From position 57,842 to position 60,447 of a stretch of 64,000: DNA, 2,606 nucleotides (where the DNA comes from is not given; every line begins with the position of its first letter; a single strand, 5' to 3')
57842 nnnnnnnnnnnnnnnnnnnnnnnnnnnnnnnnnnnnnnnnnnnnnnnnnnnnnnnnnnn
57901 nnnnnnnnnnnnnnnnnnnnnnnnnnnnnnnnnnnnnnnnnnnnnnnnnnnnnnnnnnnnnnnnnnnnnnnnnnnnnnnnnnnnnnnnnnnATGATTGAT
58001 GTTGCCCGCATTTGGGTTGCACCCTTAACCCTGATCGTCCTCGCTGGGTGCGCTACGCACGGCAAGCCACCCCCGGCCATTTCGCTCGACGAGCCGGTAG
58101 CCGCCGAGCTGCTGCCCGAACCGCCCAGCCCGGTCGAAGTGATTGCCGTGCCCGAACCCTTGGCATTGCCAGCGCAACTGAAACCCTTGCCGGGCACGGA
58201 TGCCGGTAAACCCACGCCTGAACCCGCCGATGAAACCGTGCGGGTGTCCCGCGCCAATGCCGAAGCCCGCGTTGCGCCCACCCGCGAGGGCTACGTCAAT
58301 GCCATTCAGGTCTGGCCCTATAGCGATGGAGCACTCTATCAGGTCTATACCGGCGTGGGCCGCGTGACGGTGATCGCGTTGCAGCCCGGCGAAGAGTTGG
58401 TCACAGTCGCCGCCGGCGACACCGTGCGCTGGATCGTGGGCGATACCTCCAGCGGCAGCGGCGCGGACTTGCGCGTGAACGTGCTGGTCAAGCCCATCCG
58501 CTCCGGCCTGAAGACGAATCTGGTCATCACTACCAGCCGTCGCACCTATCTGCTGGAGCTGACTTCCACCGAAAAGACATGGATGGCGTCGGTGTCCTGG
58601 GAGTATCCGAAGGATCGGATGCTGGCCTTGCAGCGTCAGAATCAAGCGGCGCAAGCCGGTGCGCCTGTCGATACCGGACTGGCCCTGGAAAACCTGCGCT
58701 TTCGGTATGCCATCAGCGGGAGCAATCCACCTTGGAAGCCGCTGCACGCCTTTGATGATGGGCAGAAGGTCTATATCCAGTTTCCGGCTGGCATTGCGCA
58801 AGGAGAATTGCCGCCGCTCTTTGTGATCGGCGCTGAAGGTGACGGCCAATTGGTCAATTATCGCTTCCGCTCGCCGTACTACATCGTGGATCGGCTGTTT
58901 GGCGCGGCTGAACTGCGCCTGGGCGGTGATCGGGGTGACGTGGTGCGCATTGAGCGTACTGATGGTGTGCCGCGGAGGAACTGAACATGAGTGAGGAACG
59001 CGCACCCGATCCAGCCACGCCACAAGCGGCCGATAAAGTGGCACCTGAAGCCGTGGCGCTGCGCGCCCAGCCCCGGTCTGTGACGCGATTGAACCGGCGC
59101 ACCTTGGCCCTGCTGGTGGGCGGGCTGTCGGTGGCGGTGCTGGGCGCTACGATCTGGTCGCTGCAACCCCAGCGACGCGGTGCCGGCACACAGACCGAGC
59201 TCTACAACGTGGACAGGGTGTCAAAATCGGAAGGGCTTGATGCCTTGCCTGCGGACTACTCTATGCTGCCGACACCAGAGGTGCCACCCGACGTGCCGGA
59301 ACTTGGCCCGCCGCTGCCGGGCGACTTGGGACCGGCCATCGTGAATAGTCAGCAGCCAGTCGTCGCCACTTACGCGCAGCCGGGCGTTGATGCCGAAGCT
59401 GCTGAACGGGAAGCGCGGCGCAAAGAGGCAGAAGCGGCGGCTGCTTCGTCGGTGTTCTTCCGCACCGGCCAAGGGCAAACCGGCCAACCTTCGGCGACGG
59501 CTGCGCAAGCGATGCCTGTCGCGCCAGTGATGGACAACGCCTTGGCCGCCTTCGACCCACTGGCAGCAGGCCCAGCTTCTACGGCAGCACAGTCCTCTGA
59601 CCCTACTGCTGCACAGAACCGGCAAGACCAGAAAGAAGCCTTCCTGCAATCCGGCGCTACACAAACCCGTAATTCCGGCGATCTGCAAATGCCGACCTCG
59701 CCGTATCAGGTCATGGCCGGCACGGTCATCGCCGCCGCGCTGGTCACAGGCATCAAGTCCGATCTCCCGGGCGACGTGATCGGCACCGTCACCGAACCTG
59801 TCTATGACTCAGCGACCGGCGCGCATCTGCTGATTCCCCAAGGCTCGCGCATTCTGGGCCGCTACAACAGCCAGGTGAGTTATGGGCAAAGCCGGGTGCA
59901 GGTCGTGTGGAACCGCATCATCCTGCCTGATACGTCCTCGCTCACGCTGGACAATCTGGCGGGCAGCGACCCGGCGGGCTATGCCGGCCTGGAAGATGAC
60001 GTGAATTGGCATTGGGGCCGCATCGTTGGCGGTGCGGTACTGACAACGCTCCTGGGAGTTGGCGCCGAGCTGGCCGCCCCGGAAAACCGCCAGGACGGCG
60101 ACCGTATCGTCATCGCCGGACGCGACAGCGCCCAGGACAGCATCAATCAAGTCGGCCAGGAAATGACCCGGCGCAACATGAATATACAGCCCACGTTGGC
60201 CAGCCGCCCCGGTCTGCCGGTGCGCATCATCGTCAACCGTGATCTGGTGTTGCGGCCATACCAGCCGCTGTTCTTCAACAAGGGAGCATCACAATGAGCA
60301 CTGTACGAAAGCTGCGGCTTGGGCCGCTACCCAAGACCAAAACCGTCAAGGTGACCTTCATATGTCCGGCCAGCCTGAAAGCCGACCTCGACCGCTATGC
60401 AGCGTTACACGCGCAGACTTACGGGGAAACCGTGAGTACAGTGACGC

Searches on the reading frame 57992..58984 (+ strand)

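Call 30: search_protein_families(library=pfam, proteins=[window:57992-58984:+], max_evalue=0.001)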
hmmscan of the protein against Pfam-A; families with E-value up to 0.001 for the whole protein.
window:57992-58984:+ (330 aa): 1 family
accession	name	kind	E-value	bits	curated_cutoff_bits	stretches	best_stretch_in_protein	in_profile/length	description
PF03524.21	CagX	-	1.8e-68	230.7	34.2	1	103-323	1-198/198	Conjugal transfer protein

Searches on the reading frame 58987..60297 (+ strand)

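Call 30: search_protein_families(library=pfam, proteins=[window:58987-60297:+], max_evalue=0.001)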
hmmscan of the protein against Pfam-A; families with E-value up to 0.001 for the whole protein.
window:58987-60297:+ (436 aa): 1 family
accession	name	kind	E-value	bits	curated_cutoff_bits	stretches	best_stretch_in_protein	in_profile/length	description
PF03743.19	TrbI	-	4.2e-61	206.5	35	1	242-422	2-188/188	Bacterial conjugation TrbI-like protein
